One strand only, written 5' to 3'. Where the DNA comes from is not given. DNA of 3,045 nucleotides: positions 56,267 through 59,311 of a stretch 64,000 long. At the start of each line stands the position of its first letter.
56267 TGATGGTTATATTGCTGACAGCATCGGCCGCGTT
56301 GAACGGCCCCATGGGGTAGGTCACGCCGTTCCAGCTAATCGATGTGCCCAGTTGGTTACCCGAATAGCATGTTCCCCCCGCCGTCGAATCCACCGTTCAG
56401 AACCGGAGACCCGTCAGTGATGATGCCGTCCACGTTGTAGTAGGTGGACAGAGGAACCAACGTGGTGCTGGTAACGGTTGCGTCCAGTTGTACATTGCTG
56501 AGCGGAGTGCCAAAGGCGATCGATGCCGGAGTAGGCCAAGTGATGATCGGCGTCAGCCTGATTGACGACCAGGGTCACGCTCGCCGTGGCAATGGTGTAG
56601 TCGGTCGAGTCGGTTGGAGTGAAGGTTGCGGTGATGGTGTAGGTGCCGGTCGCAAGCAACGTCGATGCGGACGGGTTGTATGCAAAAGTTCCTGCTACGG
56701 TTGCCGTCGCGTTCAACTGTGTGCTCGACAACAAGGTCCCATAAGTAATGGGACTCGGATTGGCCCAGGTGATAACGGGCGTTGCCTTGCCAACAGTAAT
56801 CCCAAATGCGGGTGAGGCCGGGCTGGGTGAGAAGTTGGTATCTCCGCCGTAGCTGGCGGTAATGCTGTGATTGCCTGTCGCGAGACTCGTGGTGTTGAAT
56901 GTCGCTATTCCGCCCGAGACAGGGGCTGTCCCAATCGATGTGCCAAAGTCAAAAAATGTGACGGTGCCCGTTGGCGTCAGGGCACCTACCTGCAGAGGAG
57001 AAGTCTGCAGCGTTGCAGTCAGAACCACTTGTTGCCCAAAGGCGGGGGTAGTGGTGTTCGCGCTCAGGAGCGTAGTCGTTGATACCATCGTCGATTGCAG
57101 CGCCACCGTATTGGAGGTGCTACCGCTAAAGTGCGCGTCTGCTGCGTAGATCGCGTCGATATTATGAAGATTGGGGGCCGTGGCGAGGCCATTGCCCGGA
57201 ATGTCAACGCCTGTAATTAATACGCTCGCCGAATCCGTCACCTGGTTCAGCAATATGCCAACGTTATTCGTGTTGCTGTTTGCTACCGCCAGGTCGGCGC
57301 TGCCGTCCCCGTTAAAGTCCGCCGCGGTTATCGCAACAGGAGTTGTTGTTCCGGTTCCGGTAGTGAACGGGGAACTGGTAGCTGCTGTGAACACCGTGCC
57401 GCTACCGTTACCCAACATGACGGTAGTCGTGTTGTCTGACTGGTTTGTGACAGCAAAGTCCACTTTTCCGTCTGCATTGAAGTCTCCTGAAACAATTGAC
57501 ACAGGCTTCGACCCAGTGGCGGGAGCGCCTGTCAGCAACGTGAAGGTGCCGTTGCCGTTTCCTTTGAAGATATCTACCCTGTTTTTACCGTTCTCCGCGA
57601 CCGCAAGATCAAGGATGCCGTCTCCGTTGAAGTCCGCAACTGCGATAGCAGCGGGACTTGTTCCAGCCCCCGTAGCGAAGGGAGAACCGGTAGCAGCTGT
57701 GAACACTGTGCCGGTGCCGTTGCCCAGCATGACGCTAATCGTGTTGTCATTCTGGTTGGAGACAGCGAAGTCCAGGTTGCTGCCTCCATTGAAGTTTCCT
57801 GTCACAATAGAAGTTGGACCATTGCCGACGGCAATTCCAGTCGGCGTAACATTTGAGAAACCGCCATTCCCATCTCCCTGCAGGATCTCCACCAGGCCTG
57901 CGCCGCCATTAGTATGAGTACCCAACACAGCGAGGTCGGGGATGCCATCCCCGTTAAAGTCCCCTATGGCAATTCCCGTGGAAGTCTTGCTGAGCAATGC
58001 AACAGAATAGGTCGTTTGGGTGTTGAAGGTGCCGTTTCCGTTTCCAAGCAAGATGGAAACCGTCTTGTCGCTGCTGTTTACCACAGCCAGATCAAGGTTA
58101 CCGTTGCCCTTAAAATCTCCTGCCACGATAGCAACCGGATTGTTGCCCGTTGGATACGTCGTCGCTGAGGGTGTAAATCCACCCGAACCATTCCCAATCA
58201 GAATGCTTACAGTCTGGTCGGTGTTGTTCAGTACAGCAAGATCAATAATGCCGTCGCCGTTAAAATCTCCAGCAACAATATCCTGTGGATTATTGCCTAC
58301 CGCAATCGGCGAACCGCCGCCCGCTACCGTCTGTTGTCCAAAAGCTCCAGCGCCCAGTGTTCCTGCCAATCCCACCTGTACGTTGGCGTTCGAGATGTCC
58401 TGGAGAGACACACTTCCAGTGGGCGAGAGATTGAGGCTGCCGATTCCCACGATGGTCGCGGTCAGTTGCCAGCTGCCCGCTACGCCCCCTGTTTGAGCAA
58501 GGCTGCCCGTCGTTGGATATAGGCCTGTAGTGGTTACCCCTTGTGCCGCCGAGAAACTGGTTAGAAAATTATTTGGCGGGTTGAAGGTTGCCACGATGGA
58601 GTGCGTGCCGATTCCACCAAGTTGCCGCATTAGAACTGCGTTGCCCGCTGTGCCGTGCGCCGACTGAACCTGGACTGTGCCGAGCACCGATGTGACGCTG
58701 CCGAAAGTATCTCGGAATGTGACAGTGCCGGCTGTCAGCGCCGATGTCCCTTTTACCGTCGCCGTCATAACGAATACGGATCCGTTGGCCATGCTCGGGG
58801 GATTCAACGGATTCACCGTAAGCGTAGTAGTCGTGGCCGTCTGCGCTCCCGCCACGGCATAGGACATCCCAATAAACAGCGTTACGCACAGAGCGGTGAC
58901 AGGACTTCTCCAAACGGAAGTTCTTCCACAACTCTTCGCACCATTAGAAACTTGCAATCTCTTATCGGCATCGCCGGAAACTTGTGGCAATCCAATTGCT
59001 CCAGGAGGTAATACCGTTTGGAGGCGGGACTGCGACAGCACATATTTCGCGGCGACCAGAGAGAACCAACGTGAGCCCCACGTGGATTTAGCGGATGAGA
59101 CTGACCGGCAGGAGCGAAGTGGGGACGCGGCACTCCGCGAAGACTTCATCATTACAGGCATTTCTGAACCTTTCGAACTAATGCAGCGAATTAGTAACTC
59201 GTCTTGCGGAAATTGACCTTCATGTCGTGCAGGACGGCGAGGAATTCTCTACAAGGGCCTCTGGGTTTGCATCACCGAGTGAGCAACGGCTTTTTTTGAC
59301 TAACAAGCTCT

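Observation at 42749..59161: One ~16.4-kb adhesin-like coding unit (~5,470 codons) built from Ig-like domains, an FG-GAP propeller and MBG-type repeats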

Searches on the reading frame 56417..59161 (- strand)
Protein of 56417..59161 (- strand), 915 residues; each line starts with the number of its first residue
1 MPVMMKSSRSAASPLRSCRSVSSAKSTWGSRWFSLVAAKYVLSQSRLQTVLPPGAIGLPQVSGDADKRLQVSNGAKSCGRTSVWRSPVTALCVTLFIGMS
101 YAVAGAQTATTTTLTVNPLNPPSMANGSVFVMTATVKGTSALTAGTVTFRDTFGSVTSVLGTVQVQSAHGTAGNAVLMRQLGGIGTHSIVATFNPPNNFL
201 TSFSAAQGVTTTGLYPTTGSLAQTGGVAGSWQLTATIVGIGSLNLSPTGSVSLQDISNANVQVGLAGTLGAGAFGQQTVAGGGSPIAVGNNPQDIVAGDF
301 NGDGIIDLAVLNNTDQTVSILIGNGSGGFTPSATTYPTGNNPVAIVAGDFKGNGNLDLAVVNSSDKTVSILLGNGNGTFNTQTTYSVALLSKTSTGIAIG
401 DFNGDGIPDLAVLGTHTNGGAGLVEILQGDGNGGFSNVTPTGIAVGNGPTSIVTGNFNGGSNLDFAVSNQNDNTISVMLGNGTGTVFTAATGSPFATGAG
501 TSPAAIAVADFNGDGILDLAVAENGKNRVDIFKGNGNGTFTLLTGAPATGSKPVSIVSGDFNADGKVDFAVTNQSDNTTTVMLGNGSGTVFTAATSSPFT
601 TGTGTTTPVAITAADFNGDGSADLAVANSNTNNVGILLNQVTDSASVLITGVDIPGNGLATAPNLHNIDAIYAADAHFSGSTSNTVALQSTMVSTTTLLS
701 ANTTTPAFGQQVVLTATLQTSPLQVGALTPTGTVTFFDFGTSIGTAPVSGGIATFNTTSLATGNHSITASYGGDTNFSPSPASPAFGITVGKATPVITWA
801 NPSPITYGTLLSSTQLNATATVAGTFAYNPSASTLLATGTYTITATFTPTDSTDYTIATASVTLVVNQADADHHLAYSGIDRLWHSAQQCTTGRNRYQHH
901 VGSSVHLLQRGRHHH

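Call 5: search_protein_families(library=pfam, proteins=[window:56417-59161:-], max_evalue=0.01)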
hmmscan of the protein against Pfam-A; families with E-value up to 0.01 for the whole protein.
window:56417-59161:- (915 aa): 3 families
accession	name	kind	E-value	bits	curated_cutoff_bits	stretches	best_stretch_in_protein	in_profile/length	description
PF13517.12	FG-GAP_3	-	3.7e-51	172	26.9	6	510-571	1-61/61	FG-GAP-like repeat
PF16640.11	Big_3_5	-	6.2e-22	78.4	35.5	2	699-784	1-82/88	Bacterial Ig-like domain (group 3)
PF01839.29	FG-GAP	-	2.9e-21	75.3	22.1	4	503-533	2-27/37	FG-GAP repeat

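Call 10: search_protein_families(library=ncbifam, proteins=[window:56417-59161:-], max_evalue=0.01)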
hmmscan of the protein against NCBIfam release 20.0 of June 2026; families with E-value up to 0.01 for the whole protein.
window:56417-59161:- (915 aa): 2 families
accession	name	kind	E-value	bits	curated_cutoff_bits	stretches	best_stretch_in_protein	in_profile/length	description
NF047539.1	XAC2610_fam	domain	4.5e-10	39.9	35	0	398-422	2-26/89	XAC2610-related protein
NF052323.1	T9SSA_dep_M6i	equivalog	0.0025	15.8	600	0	468-589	749-872/1043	T9SS-dependent M6-like inactivated metalloprotease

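Call 12: find_homologous_proteins(query=window:56417-59161:-, max_evalue=1e-10)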
Query window:56417-59161:- (915 aa): 7726 proteins with E <= 1e-10 among 8000 candidates; the best 120 are listed.
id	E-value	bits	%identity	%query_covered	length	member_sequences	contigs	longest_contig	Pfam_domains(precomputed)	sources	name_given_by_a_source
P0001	0.0e+0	1708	100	89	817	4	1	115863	PF01839.30,PF13517.13,PF16640.12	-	-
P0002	0.0e+0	1248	71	95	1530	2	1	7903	PF01839.30,PF13517.13,PF18676.7,PF16640.12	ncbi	-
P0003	0.0e+0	1155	97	63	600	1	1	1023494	PF01839.30,PF13517.13,PF16640.12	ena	-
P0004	0.0e+0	1077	66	95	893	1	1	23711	PF01839.30,PF13517.13,PF16640.12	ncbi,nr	ncbi:MAG: repeat protein, partial [Edaphobacter sp.]|nr:repeat protein [Edaphobacter sp.]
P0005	0.0e+0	1047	64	95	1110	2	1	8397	PF01839.30,PF13517.13,PF16640.12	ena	-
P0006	0.0e+0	1039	66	89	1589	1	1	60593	PF01839.30,PF13517.13,PF18676.7,PF16640.12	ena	-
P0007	0.0e+0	1026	65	95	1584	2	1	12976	PF01839.30,PF13517.13,PF18676.7,PF16640.12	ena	-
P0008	2.8e-298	1010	61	98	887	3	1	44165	PF01839.30,PF13517.13,PF16640.12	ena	-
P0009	3.0e-292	990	66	85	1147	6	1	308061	PF01839.30,PF13517.13,PF16640.12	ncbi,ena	-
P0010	1.8e-279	948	58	95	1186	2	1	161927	PF01839.30,PF13517.13,PF16640.12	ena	-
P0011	1.1e-268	912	72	71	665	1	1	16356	PF01839.30,PF13517.13,PF16640.12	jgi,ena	jgi:hypothetical protein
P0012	3.6e-268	911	38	83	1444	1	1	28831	PF01839.30,PF22065.3,PF15780.12,PF13517.13,PF25249.1,PF21380.3,PF16640.12,PF25850.1,PF24507.2,PF22544.3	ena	-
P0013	3.3e-246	838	58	82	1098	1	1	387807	PF01839.30,PF13517.13,PF16640.12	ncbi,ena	-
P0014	3.9e-245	834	40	86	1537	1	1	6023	PF01839.30,PF22065.3,PF15780.12,PF13517.13,PF25249.1,PF16640.12,PF25850.1,PF24507.2,PF22544.3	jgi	jgi:hypothetical protein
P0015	4.3e-245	834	59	80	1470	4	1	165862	PF01839.30,PF13517.13,PF18676.7,PF16640.12,PF24507.2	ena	-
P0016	5.0e-242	824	61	81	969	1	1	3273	PF01839.30,PF13517.13,PF16640.12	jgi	jgi:hypothetical protein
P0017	4.3e-240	818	53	95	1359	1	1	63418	PF01839.30,PF13517.13,PF16640.12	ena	-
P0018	7.1e-237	807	66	75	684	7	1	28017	PF01839.30,PF13517.13,PF16640.12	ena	-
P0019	7.7e-235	800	52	93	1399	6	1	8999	PF01839.30,PF13517.13,PF16640.12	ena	-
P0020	3.7e-233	795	53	86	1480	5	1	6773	PF01839.30,PF13517.13,PF16640.12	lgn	-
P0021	1.8e-226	773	39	40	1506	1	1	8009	PF01839.30,PF13517.13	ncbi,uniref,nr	ncbi:unnamed protein product [Adineta steineri]|uniref:Uncharacterized protein n=1 Tax=Adineta stein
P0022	3.5e-225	768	70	62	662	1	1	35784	PF01839.30,PF13517.13,PF16640.12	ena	-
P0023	1.7e-222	759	61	71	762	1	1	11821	PF01839.30,PF13517.13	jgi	-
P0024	2.9e-219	749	42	81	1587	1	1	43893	PF01839.30,PF13517.13,PF16640.12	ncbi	-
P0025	5.4e-219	748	69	63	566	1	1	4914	PF01839.30,PF13517.13,PF16640.12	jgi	jgi:hypothetical protein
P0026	1.1e-215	737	46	33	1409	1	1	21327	PF01839.30,PF13517.13,PF16640.12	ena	-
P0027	1.3e-215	737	38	81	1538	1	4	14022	PF01839.30,PF22065.3,PF15780.12,PF13517.13,PF25249.1,PF16640.12,PF25850.1,PF24507.2,PF22544.3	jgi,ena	jgi:hypothetical protein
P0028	8.0e-215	734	69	61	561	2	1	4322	PF01839.30,PF13517.13,PF16640.12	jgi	jgi:hypothetical protein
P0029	6.3e-212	724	69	60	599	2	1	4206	PF01839.30,PF13517.13,PF16640.12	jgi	jgi:hypothetical protein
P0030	2.7e-205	703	42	84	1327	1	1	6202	PF01839.30,PF22065.3,PF13517.13,PF25249.1,PF16640.12,PF25850.1,PF24507.2,PF22544.3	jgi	jgi:hypothetical protein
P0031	1.1e-204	701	39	38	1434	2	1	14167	PF01839.30,PF13517.13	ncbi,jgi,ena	jgi:hypothetical protein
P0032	2.1e-201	690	39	63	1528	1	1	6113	PF01839.30,PF25249.1,PF16640.12,PF22067.3,PF24507.2,PF22544.3,PF15780.12,PF13517.13,PF18676.7,PF23509.2,PF25850.1,PF13946.12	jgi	jgi:hypothetical protein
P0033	6.2e-200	685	44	63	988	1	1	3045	PF01839.30,PF22065.3,PF15780.12,PF13517.13,PF25249.1,PF16640.12,PF25850.1,PF22067.3,PF24507.2,PF24291.2,PF22544.3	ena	-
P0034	2.6e-198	679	34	46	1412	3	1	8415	PF01839.30,PF13517.13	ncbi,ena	-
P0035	4.9e-198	679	67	58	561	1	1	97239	PF01839.30,PF13517.13,PF16640.12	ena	-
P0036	9.0e-198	678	38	52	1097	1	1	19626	PF01839.30,PF16743.11,PF13517.13,PF16640.12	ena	-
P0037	3.4e-195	669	39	79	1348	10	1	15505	PF01839.30,PF13517.13,PF16640.12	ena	-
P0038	8.9e-192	658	45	39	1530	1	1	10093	PF01839.30,PF16743.11,PF13517.13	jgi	jgi:hypothetical protein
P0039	9.3e-192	658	39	80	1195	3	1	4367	PF01839.30,PF22065.3,PF15780.12,PF13517.13,PF25249.1,PF16640.12,PF25850.1,PF24507.2,PF22544.3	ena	-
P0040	4.6e-189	649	44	41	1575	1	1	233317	PF01839.30,PF13517.13,PF00395.26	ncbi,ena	-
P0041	5.0e-188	645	48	84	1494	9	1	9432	PF01839.30,PF13517.13,PF16640.12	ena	-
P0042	5.1e-187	642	47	88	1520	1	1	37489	PF01839.30,PF13517.13,PF16640.12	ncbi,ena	-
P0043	5.5e-187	642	41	39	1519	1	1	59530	PF01839.30,PF12256.15,PF13517.13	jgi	jgi:hypothetical protein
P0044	9.3e-184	631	46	43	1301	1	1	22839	PF01839.30,PF25839.1,PF04370.19,PF13517.13,PF00395.26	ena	-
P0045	4.3e-183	629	43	93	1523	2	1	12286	PF01839.30,PF13517.13,PF16640.12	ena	-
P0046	7.0e-183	628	47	80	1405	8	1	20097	PF01839.30,PF13517.13,PF16640.12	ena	-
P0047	2.0e-182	627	44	43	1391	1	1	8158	PF01839.30,PF02494.23,PF13517.13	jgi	jgi:hypothetical protein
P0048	2.1e-182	627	38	39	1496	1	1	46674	PF01839.30,PF13517.13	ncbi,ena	-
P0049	6.4e-181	622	42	38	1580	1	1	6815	PF01839.30,PF13517.13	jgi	jgi:hypothetical protein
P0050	7.5e-180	618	35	61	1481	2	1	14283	PF01839.30,PF13517.13,PF16640.12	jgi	jgi:Bacterial Ig-like domain (group 3)/FG-GAP-like repeat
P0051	2.2e-179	617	48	77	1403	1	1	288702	PF01839.30,PF13517.13,PF16640.12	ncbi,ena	-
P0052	8.4e-179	615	43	75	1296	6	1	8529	PF01839.30,PF22065.3,PF15780.12,PF13517.13,PF25249.1,PF18676.7,PF16640.12,PF24507.2,PF22544.3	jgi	jgi:hypothetical protein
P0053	9.3e-179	615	62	58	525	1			PF01839.30,PF13517.13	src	-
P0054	1.3e-178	614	36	45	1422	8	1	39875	PF01839.30,PF14779.13,PF13517.13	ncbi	ncbi:unnamed protein product [Rotaria magnacalcarata]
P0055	1.4e-178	614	39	53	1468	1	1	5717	PF01839.30,PF12256.15,PF14779.13,PF17957.8,PF13517.13,PF14783.13,PF16640.12,PF16967.12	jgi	jgi:hypothetical protein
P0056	8.1e-178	612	37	57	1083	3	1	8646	PF01839.30,PF12256.15,PF13517.13,PF16640.12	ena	-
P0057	9.5e-178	611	48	80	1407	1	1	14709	PF01839.30,PF13517.13,PF16640.12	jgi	jgi:hypothetical protein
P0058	1.5e-176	607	37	63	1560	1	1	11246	PF01839.30,PF12256.15,PF13517.13,PF18676.7,PF16640.12,PF13946.12,PF22544.3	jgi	jgi:hypothetical protein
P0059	5.2e-176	606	41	74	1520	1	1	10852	PF01839.30,PF16743.11,PF13517.13,PF16640.12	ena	-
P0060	1.1e-175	605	37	57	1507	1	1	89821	PF01839.30,PF13517.13,PF16640.12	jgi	jgi:hypothetical protein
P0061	3.7e-174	600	53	70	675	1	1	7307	PF01839.30,PF13517.13,PF16640.12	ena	-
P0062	5.5e-174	599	36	64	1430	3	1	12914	PF01839.30,PF19190.7,PF23727.2,PF13517.13,PF16640.12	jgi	-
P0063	5.6e-174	599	32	41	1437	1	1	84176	PF01839.30,PF14779.13,PF13517.13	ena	-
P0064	1.1e-173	598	40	39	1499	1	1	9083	PF01839.30,PF12256.15,PF14779.13,PF13517.13,PF16640.12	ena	-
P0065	1.8e-173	597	37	60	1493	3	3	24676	PF01839.30,PF12256.15,PF13517.13,PF16640.12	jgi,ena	jgi:hypothetical protein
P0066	2.8e-173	597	39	38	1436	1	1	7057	PF01839.30,PF13517.13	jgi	jgi:hypothetical protein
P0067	3.8e-173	596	56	65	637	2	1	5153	PF01839.30,PF13517.13,PF16640.12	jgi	jgi:hypothetical protein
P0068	4.4e-173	596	34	68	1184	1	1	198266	PF01839.30,PF12256.15,PF13517.13,PF16640.12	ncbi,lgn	-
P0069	4.9e-172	593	35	77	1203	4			PF01839.30,PF12256.15,PF13517.13,PF16640.12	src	-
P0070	1.1e-171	591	37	38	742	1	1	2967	PF01839.30,PF12256.15,PF13517.13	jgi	jgi:hypothetical protein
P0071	1.9e-171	591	36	53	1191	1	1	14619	PF01839.30,PF13517.13,PF16640.12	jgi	jgi:hypothetical protein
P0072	5.7e-171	589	46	38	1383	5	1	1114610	PF01839.30,PF12256.15,PF13517.13,PF16640.12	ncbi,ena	-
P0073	7.2e-171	589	39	80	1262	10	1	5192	PF01839.30,PF13517.13,PF16640.12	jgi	jgi:hypothetical protein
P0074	1.0e-170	588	56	65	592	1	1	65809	PF01839.30,PF13517.13,PF16640.12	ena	-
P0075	1.4e-170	588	40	56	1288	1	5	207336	PF01839.30,PF12256.15,PF13517.13,PF16640.12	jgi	jgi:hypothetical protein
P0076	2.0e-170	587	48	42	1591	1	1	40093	PF01839.30,PF13517.13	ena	-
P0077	9.6e-170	585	43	38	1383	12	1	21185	PF01839.30,PF13517.13,PF16640.12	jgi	jgi:hypothetical protein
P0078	1.3e-169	584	40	77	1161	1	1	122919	PF01839.30,PF22065.3,PF15780.12,PF13517.13,PF25850.1,PF22067.3,PF24507.2,PF22544.3,PF21955.1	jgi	jgi:hypothetical protein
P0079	1.7e-169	584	37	56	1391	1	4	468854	PF01839.30,PF13517.13,PF16640.12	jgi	jgi:hypothetical protein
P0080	2.1e-169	584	37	57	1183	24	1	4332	PF01839.30,PF13517.13,PF16640.12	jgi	jgi:hypothetical protein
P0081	2.8e-168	580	35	62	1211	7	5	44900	PF01839.30,PF13517.13,PF16640.12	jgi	jgi:hypothetical protein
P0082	9.0e-167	575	38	66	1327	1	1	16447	PF01839.30,PF12256.15,PF13517.13,PF16640.12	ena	-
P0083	9.3e-167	575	38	56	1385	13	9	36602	PF01839.30,PF12256.15,PF13517.13,PF16640.12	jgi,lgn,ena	-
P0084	2.6e-166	574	39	39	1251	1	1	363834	PF01839.30,PF13517.13,PF00395.26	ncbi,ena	-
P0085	1.4e-165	571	39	56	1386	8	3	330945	PF01839.30,PF13517.13,PF16640.12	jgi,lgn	jgi:hypothetical protein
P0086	1.5e-165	571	43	30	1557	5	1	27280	PF01839.30,PF12256.15,PF16743.11,PF13517.13,PF16640.12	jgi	-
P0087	3.0e-165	570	-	-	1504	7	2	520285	PF01839.30,PF13517.13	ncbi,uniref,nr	ncbi:unnamed protein product [Adineta steineri]|uniref:Uncharacterized protein n=1 Tax=Adineta stein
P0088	3.0e-164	567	65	51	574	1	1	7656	PF01839.30,PF13517.13,PF16640.12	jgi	jgi:hypothetical protein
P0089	2.4e-163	564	37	80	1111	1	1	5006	PF01839.30,PF22065.3,PF15780.12,PF13517.13,PF16640.12,PF24507.2,PF22544.3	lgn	-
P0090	2.6e-163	564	41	39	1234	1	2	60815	PF22073.3,PF01839.30,PF15780.12,PF07610.18,PF13517.13,PF12371.15,PF22544.3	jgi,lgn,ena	-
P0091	3.2e-163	563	47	38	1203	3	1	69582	PF01839.30,PF13517.13,PF16640.12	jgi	jgi:hypothetical protein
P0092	5.8e-163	562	38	82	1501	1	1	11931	PF01839.30,PF22065.3,PF16743.11,PF25249.1,PF16640.12,PF24507.2,PF22544.3,PF07679.23,PF15780.12,PF13927.13,PF13517.13,PF25850.1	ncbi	-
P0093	1.3e-162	561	41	63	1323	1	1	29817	PF01839.30,PF13517.13,PF16640.12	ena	-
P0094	1.5e-162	561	36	49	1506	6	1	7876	PF01839.30,PF13517.13,PF16640.12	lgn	-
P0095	6.5e-162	559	44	39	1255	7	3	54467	PF01839.30,PF12256.15,PF13517.13,PF16640.12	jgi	jgi:hypothetical protein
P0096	1.1e-161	558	-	-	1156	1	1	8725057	PF01839.30,PF13517.13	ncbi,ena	-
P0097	2.0e-161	557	41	70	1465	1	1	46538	PF01839.30,PF13517.13,PF16640.12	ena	-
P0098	2.8e-161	557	41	37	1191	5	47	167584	PF01839.30,PF12256.15,PF13517.13,PF16640.12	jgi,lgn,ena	jgi:hypothetical protein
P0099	3.5e-161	557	46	38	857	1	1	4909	PF01839.30,PF13517.13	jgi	jgi:hypothetical protein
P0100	8.3e-161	555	37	66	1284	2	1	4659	PF01839.30,PF13517.13,PF16640.12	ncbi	-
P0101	2.2e-160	554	40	65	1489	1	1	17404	PF01839.30,PF13517.13,PF16640.12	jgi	jgi:hypothetical protein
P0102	2.5e-160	554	37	60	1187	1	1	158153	PF01839.30,PF12256.15,PF13517.13,PF16640.12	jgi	jgi:hypothetical protein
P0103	3.3e-160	553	39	38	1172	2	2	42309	PF01839.30,PF12256.15,PF13517.13,PF14783.13,PF16640.12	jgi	jgi:hypothetical protein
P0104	1.7e-159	551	41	74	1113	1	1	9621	PF01839.30,PF13517.13,PF16640.12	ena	-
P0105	1.2e-158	548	41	40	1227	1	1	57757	PF01839.30,PF12256.15,PF16743.11,PF00404.25,PF14779.13,PF13517.13,PF21955.1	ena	-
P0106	3.3e-157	543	38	41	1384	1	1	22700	PF01839.30,PF02494.23,PF13517.13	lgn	-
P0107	3.5e-157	543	36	72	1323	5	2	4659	PF01839.30,PF13517.13,PF16640.12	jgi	jgi:hypothetical protein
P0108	4.3e-157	543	37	73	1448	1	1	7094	PF01839.30,PF13517.13,PF16640.12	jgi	jgi:hypothetical protein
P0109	1.8e-156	541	36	64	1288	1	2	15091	PF01839.30,PF12256.15,PF13517.13,PF16640.12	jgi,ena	jgi:hypothetical protein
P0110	3.3e-156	540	37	72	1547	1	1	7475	PF01839.30,PF12256.15,PF13517.13,PF16640.12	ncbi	-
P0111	7.0e-156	539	38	54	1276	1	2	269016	PF01839.30,PF12256.15,PF13517.13,PF23509.2,PF16640.12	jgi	jgi:Bacterial Ig-like domain (group 3)/FG-GAP-like repeat/FG-GAP repeat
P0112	1.8e-154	534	44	38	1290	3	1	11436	PF01839.30,PF13517.13,PF16640.12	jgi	-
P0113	3.1e-154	534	42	57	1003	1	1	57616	PF01839.30,PF13517.13,PF16640.12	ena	-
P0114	6.2e-154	533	40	79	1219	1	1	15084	PF01839.30,PF22065.3,PF13517.13,PF16640.12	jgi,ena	-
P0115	6.8e-154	532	39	55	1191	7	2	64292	PF01839.30,PF12256.15,PF13517.13,PF16640.12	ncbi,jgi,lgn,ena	jgi:hypothetical protein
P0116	9.3e-154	532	35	65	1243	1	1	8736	PF22073.3,PF01839.30,PF24771.4,PF15780.12,PF07610.18,PF13517.13,PF24507.2,PF12371.15,PF22544.3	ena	-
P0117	2.0e-153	531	37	54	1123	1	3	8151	PF01839.30,PF13517.13,PF16640.12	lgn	-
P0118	5.7e-153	529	34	61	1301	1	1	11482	PF01839.30,PF13517.13,PF16640.12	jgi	jgi:hypothetical protein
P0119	2.7e-152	527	40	42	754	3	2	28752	PF01839.30,PF12256.15,PF16743.11,PF00404.25,PF13517.13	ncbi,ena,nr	ncbi:MAG: VCBS repeat-containing protein [Acidobacteriia bacterium]|nr:VCBS repeat-containing protei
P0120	4.3e-152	527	34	63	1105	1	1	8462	PF01839.30,PF13517.13,PF16640.12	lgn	-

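Call 13: find_encoding_contigs(protein=P0003, flank=10000, max_places=3)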
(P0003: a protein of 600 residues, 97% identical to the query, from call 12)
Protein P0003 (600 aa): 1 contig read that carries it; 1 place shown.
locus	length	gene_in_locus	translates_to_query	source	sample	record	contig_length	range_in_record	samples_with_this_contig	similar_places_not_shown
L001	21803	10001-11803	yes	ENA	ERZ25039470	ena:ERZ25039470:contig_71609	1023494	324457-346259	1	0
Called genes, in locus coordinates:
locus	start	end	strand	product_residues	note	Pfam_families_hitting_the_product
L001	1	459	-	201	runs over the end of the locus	-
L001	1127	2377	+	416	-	PF02899:Phage_int_SAM_1, PF00589:Phage_integrase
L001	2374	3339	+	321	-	PF00589:Phage_integrase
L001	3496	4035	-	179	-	PF13489:Methyltransf_23, PF08241:Methyltransf_11 (weak), PF13649:Methyltransf_25 (weak)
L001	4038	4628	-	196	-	-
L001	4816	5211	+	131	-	-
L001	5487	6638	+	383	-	PF07690:MFS_1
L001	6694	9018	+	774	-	PF00355:Rieske, PF00848:Ring_hydroxyl_A, PF00175:NAD_binding_1, PF00111:Fer2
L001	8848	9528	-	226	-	-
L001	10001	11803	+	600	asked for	PF16640:Big_3_5 (weak), PF13517:FG-GAP_3, PF01839:FG-GAP (weak), PF13517:FG-GAP_3, PF01839:FG-GAP (weak)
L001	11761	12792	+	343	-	PF16640:Big_3_5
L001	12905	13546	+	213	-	-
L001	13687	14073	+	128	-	PF18676:MBG_2 (weak)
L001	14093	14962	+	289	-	PF15780:ASH (faint), PF22067:Cep192_D3 (faint), PF22065:Cep192_D7 (faint), PF22544:HYDIN_VesB_CFA65-like_Ig (faint), PF24507:Ig_CFAP65_4th (faint)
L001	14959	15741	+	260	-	PF22065:Cep192_D7 (faint), PF24507:Ig_CFAP65_4th (faint)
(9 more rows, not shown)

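Call 14: find_encoding_contigs(protein=P0001, flank=10000, max_places=3)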
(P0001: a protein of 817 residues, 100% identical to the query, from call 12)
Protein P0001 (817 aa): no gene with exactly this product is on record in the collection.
